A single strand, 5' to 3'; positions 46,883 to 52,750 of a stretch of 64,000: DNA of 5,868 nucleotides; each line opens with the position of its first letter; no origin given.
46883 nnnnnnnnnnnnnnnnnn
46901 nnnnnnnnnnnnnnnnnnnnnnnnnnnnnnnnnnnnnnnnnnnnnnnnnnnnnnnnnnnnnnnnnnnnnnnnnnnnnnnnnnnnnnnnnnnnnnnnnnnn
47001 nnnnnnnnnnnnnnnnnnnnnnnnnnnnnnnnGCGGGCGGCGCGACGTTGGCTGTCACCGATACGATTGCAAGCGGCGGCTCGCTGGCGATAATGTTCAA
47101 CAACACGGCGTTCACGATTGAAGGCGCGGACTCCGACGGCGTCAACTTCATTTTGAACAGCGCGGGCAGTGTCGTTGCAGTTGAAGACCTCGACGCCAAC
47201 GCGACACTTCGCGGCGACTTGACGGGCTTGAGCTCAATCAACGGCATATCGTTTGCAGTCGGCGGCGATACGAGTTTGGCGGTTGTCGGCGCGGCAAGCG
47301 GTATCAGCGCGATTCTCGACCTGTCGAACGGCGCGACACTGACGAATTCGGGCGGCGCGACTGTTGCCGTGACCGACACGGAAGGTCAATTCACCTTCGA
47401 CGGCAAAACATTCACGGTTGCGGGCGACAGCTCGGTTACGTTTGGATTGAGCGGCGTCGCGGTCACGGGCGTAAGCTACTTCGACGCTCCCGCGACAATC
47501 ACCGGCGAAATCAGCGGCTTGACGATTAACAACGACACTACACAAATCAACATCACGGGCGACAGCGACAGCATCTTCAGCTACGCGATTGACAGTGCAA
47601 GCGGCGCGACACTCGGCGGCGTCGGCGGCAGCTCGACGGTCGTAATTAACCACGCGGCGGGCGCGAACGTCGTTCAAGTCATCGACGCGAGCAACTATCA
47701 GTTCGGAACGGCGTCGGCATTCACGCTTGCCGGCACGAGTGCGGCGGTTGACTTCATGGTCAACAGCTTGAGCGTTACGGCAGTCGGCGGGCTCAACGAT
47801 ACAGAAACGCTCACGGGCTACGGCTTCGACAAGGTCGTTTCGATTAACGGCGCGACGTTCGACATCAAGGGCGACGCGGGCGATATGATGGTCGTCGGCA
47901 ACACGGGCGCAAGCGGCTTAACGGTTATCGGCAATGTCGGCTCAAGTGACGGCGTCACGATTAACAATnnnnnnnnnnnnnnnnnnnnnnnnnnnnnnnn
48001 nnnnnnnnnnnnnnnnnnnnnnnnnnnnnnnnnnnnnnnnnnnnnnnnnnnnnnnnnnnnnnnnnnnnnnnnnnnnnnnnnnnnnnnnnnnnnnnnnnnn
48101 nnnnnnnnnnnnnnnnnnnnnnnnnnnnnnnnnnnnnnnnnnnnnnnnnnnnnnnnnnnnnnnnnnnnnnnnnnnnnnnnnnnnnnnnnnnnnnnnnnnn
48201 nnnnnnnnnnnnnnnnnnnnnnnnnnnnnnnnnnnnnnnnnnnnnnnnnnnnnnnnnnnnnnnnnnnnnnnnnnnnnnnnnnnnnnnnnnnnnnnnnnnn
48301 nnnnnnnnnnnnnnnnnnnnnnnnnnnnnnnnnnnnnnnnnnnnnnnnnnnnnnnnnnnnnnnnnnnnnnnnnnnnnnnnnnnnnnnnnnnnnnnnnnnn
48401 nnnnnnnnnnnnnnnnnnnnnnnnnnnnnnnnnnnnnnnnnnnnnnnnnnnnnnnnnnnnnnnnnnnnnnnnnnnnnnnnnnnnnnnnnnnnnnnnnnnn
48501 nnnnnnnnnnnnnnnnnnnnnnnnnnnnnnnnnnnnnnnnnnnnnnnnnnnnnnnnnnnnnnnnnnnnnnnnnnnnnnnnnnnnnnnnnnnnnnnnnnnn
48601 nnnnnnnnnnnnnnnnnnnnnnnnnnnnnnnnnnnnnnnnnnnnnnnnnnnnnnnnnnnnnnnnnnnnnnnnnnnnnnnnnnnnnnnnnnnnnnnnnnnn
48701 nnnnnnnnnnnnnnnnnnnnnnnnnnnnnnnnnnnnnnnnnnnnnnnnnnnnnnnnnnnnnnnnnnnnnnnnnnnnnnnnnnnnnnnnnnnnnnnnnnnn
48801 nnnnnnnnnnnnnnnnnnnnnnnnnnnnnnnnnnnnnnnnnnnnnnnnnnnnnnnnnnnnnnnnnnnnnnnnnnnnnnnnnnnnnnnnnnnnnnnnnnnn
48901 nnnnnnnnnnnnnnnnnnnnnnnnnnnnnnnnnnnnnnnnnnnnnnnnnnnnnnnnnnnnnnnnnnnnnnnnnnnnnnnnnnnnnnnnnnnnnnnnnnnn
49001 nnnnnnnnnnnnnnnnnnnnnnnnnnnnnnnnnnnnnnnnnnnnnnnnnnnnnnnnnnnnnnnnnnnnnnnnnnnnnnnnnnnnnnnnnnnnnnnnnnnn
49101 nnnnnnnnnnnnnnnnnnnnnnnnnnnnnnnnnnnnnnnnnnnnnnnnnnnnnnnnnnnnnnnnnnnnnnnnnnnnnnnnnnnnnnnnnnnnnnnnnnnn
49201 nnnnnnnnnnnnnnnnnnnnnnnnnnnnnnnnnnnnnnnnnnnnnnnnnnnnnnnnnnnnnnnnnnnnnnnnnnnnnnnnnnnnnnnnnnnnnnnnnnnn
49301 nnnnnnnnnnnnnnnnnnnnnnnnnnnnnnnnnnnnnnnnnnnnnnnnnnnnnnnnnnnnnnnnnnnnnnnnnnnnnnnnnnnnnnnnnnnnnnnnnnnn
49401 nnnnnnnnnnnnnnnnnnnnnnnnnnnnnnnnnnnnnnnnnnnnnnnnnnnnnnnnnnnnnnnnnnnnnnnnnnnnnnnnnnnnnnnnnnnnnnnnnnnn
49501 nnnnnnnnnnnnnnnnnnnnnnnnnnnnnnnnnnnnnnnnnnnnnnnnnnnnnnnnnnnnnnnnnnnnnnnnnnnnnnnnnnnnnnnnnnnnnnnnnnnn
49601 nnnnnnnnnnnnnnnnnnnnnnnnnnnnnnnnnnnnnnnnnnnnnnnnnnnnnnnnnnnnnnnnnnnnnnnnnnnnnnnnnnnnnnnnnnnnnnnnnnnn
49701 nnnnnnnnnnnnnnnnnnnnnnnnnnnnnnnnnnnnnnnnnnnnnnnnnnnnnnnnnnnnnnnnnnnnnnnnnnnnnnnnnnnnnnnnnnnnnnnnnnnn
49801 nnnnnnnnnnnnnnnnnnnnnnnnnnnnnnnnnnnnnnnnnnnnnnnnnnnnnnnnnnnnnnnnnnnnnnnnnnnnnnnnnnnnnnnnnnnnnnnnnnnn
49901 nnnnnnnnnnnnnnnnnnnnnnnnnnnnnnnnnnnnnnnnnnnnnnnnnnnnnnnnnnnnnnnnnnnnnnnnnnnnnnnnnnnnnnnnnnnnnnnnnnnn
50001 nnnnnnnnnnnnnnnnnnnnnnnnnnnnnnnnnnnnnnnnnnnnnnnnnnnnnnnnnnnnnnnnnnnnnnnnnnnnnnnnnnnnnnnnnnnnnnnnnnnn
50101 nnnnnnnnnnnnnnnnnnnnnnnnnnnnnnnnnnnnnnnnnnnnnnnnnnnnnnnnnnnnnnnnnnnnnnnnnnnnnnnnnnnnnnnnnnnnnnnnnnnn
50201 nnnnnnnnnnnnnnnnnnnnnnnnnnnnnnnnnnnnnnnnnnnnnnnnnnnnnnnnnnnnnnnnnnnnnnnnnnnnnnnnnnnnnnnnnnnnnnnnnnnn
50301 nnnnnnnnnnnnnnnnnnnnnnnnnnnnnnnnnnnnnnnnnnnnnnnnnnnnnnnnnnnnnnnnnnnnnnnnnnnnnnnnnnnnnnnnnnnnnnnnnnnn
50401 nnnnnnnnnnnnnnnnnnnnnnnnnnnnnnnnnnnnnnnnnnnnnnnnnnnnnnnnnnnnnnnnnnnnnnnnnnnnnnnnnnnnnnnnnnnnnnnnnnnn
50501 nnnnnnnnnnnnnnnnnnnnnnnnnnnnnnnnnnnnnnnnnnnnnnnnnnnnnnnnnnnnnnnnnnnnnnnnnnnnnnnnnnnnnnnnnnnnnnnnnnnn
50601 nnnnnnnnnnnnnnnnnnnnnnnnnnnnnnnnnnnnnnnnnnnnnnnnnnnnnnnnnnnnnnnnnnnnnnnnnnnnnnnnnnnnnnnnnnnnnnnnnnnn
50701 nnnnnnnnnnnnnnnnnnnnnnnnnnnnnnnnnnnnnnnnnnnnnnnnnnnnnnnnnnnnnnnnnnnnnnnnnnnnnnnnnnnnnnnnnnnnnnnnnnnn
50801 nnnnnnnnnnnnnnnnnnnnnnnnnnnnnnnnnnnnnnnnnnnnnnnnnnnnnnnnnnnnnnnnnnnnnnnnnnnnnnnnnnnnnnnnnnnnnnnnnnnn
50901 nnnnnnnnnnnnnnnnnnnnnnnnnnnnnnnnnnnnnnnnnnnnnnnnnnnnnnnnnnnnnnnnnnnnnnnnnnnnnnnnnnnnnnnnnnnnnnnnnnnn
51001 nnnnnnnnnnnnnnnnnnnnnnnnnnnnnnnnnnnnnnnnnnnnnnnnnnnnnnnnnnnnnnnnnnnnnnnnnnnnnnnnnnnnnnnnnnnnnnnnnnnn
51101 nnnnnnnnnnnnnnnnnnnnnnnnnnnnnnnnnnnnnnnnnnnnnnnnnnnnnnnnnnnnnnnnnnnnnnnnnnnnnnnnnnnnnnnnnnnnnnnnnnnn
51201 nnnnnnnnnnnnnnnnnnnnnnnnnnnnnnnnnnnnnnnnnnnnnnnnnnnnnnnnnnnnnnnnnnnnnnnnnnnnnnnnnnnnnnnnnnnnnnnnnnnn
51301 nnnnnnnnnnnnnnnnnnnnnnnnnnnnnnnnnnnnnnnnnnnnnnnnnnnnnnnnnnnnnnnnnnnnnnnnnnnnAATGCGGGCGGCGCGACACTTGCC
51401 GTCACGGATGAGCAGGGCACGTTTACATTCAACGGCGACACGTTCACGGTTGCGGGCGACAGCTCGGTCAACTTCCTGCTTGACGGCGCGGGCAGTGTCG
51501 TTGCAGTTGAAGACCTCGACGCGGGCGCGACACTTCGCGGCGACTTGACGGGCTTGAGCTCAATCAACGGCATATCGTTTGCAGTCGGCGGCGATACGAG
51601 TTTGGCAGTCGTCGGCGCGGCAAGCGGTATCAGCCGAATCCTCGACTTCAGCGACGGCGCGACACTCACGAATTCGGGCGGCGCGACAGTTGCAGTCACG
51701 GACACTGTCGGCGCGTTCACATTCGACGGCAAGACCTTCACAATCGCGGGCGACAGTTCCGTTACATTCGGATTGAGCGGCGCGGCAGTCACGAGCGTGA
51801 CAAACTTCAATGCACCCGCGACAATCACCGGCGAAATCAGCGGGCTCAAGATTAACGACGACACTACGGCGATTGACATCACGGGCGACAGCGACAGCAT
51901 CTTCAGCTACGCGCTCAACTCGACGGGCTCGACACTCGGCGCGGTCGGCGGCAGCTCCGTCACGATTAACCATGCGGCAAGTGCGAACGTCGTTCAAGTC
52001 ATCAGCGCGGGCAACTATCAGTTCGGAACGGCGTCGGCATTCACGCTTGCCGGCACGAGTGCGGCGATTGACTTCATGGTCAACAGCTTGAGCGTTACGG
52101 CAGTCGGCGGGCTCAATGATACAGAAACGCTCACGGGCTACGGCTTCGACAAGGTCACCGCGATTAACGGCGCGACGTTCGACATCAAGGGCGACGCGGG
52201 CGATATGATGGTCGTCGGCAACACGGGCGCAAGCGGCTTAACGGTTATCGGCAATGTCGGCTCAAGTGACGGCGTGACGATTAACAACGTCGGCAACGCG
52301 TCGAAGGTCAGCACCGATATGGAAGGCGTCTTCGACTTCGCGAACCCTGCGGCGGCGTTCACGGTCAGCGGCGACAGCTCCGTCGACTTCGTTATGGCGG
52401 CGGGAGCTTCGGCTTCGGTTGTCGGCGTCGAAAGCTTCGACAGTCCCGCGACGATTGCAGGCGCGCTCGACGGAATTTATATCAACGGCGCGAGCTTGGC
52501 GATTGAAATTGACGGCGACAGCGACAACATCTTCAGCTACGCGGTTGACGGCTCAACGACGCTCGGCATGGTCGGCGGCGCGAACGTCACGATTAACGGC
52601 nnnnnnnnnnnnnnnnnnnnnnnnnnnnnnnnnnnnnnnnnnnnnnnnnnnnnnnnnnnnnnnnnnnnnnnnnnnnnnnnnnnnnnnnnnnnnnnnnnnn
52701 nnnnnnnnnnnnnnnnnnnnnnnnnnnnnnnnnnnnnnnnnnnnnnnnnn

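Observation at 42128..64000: Single uninterrupted ORF of more than 7,290 codons encoding a giant modular protein of unrecognised family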

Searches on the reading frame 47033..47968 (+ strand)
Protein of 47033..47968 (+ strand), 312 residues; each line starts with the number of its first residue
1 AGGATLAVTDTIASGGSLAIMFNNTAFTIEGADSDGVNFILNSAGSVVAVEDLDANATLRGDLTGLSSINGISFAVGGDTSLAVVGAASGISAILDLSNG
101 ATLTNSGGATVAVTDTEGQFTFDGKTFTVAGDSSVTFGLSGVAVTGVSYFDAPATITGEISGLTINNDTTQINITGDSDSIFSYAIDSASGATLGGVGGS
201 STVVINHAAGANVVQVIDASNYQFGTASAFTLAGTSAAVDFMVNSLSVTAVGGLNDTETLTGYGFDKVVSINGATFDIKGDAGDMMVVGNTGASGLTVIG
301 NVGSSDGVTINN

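Call 33: predict_structure(alignment_id=A3)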
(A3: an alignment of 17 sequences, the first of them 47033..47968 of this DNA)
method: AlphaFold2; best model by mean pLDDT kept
length: 312 residues; sequences in the alignment: 17
mean_pLDDT: 91.9   pTM: 0.87
mean pLDDT of the five models: 91.9, 90.8, 90.8, 90.7, 73.1
residues with pLDDT >= 90: 241; 70-90: 58; 50-70: 13; < 50: 0
segments of 3 or more residues with pLDDT < 50: none
pLDDT, mean of each block of 10 residues (from residue 1): 88 93 95 94 96 96 96 96 95 97 97 98 97 96 96 95 90 93 92 93 93 96 94 90 93 92 90 82 81 77 70 72
secondary structure, 60 per line:
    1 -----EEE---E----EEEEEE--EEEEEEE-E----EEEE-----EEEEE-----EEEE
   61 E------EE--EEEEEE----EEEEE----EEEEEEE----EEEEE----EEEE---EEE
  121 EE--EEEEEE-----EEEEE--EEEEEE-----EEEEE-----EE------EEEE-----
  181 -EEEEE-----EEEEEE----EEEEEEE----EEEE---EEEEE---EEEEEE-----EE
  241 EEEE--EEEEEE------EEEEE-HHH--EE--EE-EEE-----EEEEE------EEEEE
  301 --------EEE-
elements in order: E6-8 E17-22 E25-31 E38-41 E47-51 E57-61 E72-77 E82-86 E91-97 E102-106 E111-114 E118-122 E125-130 E136-140 E143-148 E154-158 E172-175 E182-186 E192-197 E202-208 E213-216 E220-224 E228-233 E239-244 E247-252 E259-263 E277-279 E285-289 E296-300 E309-311
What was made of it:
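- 45770..64000 (+): Array of 60 tandem modules of about 103 aa (aa 1215-7291, the last one truncated by the window end). There are 22 types at 60% identity, in the order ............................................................. The AlphaFold2 model of modules 5-7 has pLDDT 91.9 and pTM 0.87, and is all-beta with about 10 short strands per module (call 33).
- On RTX adhesins / T1SS substrates: The three-module model is rigid, with pTM 0.87 (call 33).
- pTM is 0.87 across three modules (call 33).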

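Call 36: fold_search(model_id=the predicted structure, library=pdb)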
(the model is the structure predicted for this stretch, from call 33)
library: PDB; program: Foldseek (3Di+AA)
matches with E <= 10: 410; with E <= 0.001: 0
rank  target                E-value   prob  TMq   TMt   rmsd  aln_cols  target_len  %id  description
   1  9ejq                  7.4e-03  0.15  0.15  0.07  17.8       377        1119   10  Crystal structure of DDB1 in complex with XS381952 (released 2025-02-26)
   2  6g6m                  1.8e-02  0.12  0.13  0.13  21.9       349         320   12  Crystal structure of the computationally designed Tako8 protein in P42212 (released 2018-11-28)
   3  9fjx_A                4.0e-02  0.09  0.15  0.07  18.2       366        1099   12  Crystal structure of human CRBN-DDB1 in complex with Lenalidomide (released 2025-01-29)
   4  9bbi                  4.0e-02  0.08  0.15  0.07  17.6       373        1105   10  Co-crystal structure of human DDB1 bound to fragment UB028669 (released 2024-06-12)
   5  9bbe                  4.5e-02  0.08  0.15  0.07  16.7       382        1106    9  Co-crystal structure of human DDB1 bound to fragment UB028668 (released 2024-06-12)
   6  7dhi_B                6.3e-02  0.08  0.13  0.12  19.7       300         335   10  Cryo-EM structure of the partial agonist salbutamol-bound beta2 adrenergic receptor-Gs protein complex. (released 2020-12-16)
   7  6y7n_A                6.3e-02  0.08  0.13  0.13  20.3       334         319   12  The crystal structure of the eight-bladed symmetrical designer protein Tako8 in the presence of tellurotungstic Anders (released 2020-12-16)
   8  6eg8_B                6.6e-02  0.07  0.12  0.11  20.8       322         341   10  Structure of the GDP-bound Gs heterotrimer (released 2019-06-05)
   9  9bbh                  7.4e-02  0.07  0.15  0.07  17.6       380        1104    8  Co-crystal structure of human DDB1 bound to fragment UB028670 (released 2024-06-12)
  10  8jbf_D                9.3e-02  0.06  0.12  0.11  20.0       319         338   11  Senktide bound to active human neurokinin 3 receptor in complex with Gq (released 2024-02-28)
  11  9m0r_B                9.8e-02  0.06  0.12  0.11  20.3       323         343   11  Structure of neuropeptide FF receptor 1 complex with NPVF (released 2025-07-23)
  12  1tbg_A                1.0e-01  0.04  0.11  0.11  20.5       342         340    9  BETA-GAMMA DIMER OF THE HETEROTRIMERIC G-PROTEIN TRANSDUCIN (released 1997-04-01)
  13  6m8s_C                1.2e-01  0.08  0.13  0.12  20.0       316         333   10  Crystal structure of the KCTD12 H1 domain in complex with Gbeta1gamma2 subunits (released 2019-02-27)
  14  8iod_B                1.2e-01  0.06  0.12  0.11  20.1       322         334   12  Cryo-EM structure of the PG-901-bound human melanocortin receptor 5 (MC5R)-Gs complex (released 2023-09-20)
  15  9xqc_C                1.3e-01  0.05  0.12  0.12  21.9       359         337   10  A composite Cryo-EM structure of GPR75 (released 2026-02-04)
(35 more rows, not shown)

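Call 41: fold_search(model_id=the predicted structure, library=viral)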
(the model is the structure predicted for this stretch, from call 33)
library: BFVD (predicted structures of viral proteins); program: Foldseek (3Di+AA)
matches with E <= 10: 139; with E <= 0.001: 0
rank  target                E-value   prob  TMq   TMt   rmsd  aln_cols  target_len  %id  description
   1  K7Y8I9                2.1e-02  0.13  0.17  0.14  16.9       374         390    5  Uncharacterized protein [Megavirus courdo11]
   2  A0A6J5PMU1            3.7e-02  0.12  0.14  0.11  18.8       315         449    8  WD40/YVTN repeat-like-containing domain containing protein [uncultured Caudovirales phage]
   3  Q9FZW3                3.9e-02  0.06  0.10  0.06  19.7       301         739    7  Neck appendage protein [Bacillus phage GA-1]
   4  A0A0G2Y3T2            4.9e-02  0.08  0.16  0.07  15.8       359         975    6  Chorein N-terminal domain-containing protein [Acanthamoeba polyphaga mimivirus Kroon]
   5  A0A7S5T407            8.6e-02  0.07  0.16  0.06  19.2       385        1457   11  (no name in the UniProt tables at hand)
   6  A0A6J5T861            1.1e-01  0.05  0.12  0.08  22.7       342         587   13  Uncharacterized protein [uncultured Caudovirales phage]
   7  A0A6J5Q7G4            1.5e-01  0.08  0.16  0.10  20.1       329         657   11  Uncharacterized protein [uncultured Caudovirales phage]
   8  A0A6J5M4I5            1.6e-01  0.04  0.12  0.07  18.3       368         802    8  Uncharacterized protein [uncultured Caudovirales phage]
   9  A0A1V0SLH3            2.2e-01  0.05  0.15  0.11  19.1       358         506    7  Uncharacterized protein [Klosneuvirus KNV1]
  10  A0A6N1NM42            2.4e-01  0.04  0.13  0.09  18.9       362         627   10  Putative WD repeat-containing protein [Tupanvirus soda lake]
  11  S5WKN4                3.9e-01  0.03  0.11  0.06  20.8       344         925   10  Uncharacterized protein [Pseudomonas phage PaBG]
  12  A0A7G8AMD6            4.4e-01  0.02  0.12  0.09  20.0       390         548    8  (no name in the UniProt tables at hand)
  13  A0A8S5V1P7            7.3e-01  0.02  0.11  0.05  22.2       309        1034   12  Tail spike protein [Myoviridae sp. ctJ2i1]
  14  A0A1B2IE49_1          7.7e-01  0.01  0.09  0.05  20.9       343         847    7  Virion structural protein [Erwinia phage vB_EamM_Kwan]
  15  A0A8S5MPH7            8.1e-01  0.01  0.09  0.08  21.5       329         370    6  KELCH REPEAT AND BTB DOMAIN-CONTAINING BINDING, INVASION AND METASTASIS.0A [Podoviridae sp. ctoqT5]
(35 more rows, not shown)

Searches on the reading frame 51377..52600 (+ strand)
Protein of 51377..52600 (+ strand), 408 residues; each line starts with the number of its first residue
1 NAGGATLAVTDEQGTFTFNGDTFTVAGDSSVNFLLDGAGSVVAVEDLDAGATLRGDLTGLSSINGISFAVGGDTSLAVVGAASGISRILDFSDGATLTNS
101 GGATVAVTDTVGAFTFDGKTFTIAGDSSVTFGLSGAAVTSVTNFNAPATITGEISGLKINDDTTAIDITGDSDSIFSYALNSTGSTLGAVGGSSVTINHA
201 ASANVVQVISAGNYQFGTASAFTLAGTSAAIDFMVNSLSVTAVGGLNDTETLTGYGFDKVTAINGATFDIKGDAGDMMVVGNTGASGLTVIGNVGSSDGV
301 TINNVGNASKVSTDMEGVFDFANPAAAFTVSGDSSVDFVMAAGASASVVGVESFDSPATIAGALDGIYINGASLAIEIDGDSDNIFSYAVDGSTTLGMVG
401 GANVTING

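Call 12: find_homologous_proteins(query=window:51377-52600:+)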
Query window:51377-52600:+ (408 aa): 2 proteins with E <= 0.001 among 8000 candidates.
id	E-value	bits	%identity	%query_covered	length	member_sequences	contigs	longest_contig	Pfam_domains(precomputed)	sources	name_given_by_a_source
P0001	4.4e-94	334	37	92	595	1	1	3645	-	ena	-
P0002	8.0e-25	106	46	37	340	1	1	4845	-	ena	-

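Call 18: find_encoding_contigs(protein=P0001, flank=10000)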
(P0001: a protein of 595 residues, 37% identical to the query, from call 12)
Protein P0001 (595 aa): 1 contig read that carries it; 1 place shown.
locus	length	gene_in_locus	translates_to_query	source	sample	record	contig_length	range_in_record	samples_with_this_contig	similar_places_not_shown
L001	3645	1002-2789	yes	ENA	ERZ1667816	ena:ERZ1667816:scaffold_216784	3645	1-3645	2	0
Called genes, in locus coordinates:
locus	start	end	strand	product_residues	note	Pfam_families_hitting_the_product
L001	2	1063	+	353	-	?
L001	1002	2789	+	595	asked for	-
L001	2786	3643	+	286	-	?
